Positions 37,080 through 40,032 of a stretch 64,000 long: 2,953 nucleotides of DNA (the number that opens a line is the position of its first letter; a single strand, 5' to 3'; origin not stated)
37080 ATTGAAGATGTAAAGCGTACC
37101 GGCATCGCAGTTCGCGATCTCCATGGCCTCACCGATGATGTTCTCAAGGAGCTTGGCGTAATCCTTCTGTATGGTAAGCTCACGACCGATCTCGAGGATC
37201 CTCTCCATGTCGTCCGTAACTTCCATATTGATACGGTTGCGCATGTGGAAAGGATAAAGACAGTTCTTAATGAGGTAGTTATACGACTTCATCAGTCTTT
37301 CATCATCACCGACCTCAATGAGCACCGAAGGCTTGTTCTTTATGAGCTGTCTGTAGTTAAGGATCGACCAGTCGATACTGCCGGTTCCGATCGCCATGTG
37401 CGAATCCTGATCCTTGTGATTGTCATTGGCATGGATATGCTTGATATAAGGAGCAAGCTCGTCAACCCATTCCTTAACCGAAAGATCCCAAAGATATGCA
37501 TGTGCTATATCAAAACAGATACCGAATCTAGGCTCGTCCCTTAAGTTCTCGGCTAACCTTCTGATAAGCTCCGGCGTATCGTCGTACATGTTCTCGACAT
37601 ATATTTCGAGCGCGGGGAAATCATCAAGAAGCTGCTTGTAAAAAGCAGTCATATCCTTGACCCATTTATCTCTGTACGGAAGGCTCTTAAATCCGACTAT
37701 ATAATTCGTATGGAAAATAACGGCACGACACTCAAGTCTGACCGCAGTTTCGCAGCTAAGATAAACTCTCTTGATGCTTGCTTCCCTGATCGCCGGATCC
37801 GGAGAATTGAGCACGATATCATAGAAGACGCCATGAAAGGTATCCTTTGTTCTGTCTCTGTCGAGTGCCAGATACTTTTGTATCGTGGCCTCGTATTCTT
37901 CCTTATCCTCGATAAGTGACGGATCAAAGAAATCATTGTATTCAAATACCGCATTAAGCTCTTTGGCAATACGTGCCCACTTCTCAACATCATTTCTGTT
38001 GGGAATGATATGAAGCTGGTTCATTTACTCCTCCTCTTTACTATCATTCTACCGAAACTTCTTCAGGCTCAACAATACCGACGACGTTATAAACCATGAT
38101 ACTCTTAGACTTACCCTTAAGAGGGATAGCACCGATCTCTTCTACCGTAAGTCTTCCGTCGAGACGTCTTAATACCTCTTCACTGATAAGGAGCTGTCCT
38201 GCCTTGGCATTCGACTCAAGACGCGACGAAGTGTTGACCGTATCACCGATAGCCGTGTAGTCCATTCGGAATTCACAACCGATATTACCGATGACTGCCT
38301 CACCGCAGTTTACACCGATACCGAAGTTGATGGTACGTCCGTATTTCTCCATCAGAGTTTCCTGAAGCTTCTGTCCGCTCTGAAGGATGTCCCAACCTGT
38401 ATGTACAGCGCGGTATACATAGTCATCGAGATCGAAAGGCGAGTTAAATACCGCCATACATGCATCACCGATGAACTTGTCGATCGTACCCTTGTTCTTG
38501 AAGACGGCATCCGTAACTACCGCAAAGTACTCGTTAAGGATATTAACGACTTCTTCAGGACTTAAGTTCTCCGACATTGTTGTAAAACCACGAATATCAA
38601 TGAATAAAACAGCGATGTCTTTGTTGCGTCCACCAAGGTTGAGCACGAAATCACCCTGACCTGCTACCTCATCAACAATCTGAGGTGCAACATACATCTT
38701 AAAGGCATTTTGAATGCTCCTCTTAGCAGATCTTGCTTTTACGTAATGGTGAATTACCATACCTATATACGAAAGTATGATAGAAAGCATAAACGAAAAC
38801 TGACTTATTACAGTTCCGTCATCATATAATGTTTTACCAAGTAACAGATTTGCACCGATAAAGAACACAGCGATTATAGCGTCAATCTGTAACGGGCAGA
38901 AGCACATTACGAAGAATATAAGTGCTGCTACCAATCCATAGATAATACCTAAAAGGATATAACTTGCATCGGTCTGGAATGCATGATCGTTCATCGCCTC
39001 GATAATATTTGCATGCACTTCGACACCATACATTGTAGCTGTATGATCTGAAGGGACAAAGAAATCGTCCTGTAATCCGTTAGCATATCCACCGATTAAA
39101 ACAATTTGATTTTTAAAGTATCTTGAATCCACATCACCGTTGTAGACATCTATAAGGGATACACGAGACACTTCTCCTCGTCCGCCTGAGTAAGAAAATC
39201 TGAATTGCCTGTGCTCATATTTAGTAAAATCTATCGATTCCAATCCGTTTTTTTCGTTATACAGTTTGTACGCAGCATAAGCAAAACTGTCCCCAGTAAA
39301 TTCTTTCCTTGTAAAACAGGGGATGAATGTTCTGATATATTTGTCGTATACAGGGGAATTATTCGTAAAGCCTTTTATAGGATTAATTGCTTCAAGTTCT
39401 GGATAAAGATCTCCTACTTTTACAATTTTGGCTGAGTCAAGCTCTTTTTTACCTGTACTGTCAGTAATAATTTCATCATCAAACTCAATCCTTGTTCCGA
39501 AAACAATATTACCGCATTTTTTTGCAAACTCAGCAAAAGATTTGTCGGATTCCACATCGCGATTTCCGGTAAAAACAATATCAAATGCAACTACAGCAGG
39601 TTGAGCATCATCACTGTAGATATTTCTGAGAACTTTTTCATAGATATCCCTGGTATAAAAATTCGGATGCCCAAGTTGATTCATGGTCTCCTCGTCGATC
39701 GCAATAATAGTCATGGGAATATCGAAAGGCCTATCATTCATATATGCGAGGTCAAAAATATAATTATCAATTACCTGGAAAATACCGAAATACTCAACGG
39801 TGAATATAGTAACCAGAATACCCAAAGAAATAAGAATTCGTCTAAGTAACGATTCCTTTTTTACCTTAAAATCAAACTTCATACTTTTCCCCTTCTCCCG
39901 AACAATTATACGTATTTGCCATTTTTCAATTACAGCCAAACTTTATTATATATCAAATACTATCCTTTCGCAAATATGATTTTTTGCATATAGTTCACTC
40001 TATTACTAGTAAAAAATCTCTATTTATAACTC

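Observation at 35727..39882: Two-gene operon: CHASE2 class III cyclase followed by a TIM-barrel + GAF + HD-GYP fusion protein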

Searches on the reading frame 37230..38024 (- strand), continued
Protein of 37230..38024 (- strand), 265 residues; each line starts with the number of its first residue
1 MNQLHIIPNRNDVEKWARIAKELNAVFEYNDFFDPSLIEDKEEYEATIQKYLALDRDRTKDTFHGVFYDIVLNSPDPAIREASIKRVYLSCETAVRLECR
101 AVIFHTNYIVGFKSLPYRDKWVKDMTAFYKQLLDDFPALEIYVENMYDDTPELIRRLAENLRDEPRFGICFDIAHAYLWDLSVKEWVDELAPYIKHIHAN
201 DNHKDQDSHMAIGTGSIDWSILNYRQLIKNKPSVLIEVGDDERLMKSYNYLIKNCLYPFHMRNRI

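Call 77: find_encoding_contigs(protein=P0399, flank=6000, max_places=3)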
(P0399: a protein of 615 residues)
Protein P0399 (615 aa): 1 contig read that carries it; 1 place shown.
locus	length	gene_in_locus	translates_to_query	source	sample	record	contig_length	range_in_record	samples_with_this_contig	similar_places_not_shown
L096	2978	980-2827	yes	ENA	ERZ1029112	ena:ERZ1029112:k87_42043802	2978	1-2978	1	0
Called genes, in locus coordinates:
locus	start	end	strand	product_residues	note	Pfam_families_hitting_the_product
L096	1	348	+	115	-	?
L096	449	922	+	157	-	PF00027:cNMP_binding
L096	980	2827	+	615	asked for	PF01261:AP_endonuc_2, PF00211:Guanylate_cyc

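Call 78: find_encoding_contigs(protein=P0309, flank=6000, max_places=3)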
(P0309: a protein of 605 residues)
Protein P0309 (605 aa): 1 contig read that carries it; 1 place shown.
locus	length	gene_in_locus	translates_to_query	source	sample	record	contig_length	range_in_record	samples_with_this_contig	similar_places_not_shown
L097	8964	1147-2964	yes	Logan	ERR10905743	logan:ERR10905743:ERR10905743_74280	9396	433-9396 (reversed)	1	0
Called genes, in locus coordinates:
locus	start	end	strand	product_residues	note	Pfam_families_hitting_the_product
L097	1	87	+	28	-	?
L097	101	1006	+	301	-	PF04204:HTS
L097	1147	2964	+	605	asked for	PF01261:AP_endonuc_2, PF01590:GAF, PF13185:GAF_2 (weak), PF00990:GGDEF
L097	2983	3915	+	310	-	PF08937:ThsB_TIR (weak), PF13676:TIR_2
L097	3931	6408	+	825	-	PF00211:Guanylate_cyc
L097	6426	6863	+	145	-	PF09424:YqeY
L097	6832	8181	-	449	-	PF01943:Polysacc_synt, PF01554:MatE (weak)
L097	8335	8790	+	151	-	PF02082:Rrf2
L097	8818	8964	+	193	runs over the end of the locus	?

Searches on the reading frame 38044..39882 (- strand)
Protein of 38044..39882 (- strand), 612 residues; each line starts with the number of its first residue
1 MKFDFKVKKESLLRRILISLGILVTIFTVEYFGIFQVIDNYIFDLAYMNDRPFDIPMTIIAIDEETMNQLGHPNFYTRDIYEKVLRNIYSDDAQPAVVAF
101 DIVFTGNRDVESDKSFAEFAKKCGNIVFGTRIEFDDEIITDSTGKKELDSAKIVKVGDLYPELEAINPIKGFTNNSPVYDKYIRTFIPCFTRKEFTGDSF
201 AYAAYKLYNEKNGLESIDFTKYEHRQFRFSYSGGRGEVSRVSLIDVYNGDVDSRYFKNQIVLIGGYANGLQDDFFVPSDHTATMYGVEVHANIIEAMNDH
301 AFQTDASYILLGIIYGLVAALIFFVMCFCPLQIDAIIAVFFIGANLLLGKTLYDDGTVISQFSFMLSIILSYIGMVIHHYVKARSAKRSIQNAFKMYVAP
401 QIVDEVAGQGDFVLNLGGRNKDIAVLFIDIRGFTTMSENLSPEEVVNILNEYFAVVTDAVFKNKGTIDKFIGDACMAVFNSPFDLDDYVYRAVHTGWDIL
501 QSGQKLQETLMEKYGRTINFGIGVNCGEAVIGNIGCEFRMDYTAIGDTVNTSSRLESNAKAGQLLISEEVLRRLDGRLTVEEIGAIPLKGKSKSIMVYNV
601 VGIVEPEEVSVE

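Call 3: search_protein_families(library=pfam, proteins=[window:38044-39882:-], max_evalue=0.01)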
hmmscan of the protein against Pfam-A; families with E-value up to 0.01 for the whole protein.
window:38044-39882:- (612 aa): 2 families
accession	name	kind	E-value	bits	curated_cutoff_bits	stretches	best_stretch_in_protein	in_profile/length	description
PF05226.16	CHASE2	-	8e-33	114.5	26.3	1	23-309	3-235/257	CHASE2 domain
PF00211.25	Guanylate_cyc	-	1.5e-28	100.1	21.9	1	420-596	6-178/183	Adenylate and Guanylate cyclase catalytic domain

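Call 4: search_protein_families(library=ncbifam, proteins=[window:38044-39882:-], max_evalue=0.01)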
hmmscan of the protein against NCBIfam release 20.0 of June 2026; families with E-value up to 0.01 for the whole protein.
window:38044-39882:- (612 aa): 1 family
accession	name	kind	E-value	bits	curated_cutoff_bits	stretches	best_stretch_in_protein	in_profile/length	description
TIGR03903.1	TOMM_kin_cyc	equivalog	0.00021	19.2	705.75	1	446-582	315-444/1267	TOMM system kinase/cyclase fusion protein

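Call 12: search_solved_structures(query=window:38044-39882:-, max_evalue=0.001, show_alignments=3)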
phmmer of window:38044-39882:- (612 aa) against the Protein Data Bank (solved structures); distinct sequences matched with E-value up to 0.001: 56.
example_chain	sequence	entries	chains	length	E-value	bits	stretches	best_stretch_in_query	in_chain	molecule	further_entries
6fht_A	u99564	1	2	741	2.9e-37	131.8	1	389-610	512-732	Bacteriophytochrome,Adenylate cyclase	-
2w01_A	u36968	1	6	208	8.8e-36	126.9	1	415-610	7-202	ADENYLATE CYCLASE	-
3r5g_A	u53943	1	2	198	3.5e-30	108.4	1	419-601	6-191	CyaB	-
1wc1_A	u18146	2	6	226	9.3e-29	103.7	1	405-594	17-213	ADENYLATE CYCLASE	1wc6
1wc0_A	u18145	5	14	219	8.8e-27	97.2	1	422-594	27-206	ADENYLATE CYCLASE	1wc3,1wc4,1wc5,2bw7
5x4t_A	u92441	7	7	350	2.6e-26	95.6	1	394-600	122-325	Photoactivated adenylyl cyclase | Family 3 adenylate cyclase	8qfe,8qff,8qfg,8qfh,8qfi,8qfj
9f1z_A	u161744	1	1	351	2.7e-26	95.6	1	394-600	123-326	Family 3 adenylate cyclase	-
5x4u_A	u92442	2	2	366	3e-26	95.5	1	394-600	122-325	Photoactivated adenylyl cyclase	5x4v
4yus_A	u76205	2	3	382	3.2e-26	95.3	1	394-600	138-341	Family 3 adenylate cyclase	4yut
9f1w_A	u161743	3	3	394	3.6e-26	95.2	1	394-600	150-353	Family 3 adenylate cyclase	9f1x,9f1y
5oyh_A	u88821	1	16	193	3e-21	78.9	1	421-594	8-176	Nucleotide cyclase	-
6sir_A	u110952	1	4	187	8e-21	77.5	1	421-594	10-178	Nucleotide cyclase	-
5mbj_A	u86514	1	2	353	9.8e-21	77.2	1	405-600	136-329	Beta subunit of photoactivated adenylyl cyclase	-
5m27_A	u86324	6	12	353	1e-20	77.2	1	405-600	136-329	Beta subunit of photoactivated adenylyl cyclase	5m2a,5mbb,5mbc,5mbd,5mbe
5mbk_A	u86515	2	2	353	1e-20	77.2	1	405-600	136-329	Beta subunit of photoactivated adenylyl cyclase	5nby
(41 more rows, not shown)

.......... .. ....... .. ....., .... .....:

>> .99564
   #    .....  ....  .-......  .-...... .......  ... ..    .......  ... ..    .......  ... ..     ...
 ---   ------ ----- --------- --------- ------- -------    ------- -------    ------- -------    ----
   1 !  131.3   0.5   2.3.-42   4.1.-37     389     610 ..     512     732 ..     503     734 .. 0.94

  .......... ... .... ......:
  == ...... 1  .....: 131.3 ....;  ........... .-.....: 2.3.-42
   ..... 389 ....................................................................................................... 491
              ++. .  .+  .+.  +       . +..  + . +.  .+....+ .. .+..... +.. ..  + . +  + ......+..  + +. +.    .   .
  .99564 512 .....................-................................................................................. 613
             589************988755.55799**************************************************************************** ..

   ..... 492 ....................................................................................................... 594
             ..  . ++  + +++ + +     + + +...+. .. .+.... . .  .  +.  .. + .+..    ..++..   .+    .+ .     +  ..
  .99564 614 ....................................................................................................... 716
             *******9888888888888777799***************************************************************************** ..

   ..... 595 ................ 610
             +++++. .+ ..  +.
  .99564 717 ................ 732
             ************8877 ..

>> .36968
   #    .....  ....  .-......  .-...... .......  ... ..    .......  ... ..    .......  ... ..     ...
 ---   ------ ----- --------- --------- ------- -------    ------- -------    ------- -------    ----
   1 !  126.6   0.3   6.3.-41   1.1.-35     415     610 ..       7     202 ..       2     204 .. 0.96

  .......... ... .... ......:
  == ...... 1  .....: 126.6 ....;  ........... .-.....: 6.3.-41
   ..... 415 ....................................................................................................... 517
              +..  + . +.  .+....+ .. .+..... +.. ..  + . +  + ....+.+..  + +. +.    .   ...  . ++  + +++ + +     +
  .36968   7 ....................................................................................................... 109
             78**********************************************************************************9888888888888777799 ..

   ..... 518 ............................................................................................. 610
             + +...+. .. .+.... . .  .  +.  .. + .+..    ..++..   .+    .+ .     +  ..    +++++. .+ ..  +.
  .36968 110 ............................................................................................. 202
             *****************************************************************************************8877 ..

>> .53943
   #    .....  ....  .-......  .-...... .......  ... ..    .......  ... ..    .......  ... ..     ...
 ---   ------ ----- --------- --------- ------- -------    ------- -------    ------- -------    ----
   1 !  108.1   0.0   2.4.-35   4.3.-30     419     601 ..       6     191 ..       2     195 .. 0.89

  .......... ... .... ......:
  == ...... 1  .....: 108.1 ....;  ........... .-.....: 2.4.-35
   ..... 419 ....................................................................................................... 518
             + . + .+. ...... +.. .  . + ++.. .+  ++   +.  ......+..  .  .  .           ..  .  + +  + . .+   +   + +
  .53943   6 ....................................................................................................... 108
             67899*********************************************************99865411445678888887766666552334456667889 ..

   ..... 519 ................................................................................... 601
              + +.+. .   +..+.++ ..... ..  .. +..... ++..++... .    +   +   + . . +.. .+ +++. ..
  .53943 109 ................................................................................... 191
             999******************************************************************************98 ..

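Call 58: search_protein_families(library=padloc, proteins=[window:38044-39882:-], max_evalue=0.001)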
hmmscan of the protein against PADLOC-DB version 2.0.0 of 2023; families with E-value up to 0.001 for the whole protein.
window:38044-39882:- (612 aa): 10 families
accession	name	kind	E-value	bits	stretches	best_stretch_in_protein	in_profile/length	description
PDLC00734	PycC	-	2.4e-24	84.2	1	420-575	187-345/374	Pycsar cyclase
PDLC02367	PycC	-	3.2e-21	73.8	1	390-579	11-197/226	-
PDLC00766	PycC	-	1.4e-13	48.8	1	392-581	13-202/232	Pycsar cyclase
PDLC00765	PycC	-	2.8e-11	41.1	1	419-577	254-415/477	Pycsar cyclase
PDLC02370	PycC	-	4.9e-11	40.6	1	422-575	81-239/340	-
PDLC02368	PycC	-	9.4e-10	36.5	1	418-571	40-197/234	-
PDLC02369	PycC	-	2.5e-09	35.1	1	421-580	45-197/248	-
PDLC00764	PycC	-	4.2e-09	33.8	1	421-577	93-256/449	Pycsar cyclase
PDLC02366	PycC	-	6.4e-07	26.7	1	421-575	276-434/486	-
PDLC00763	PycC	-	0.0004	17.8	1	421-576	52-209/268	Pycsar cyclase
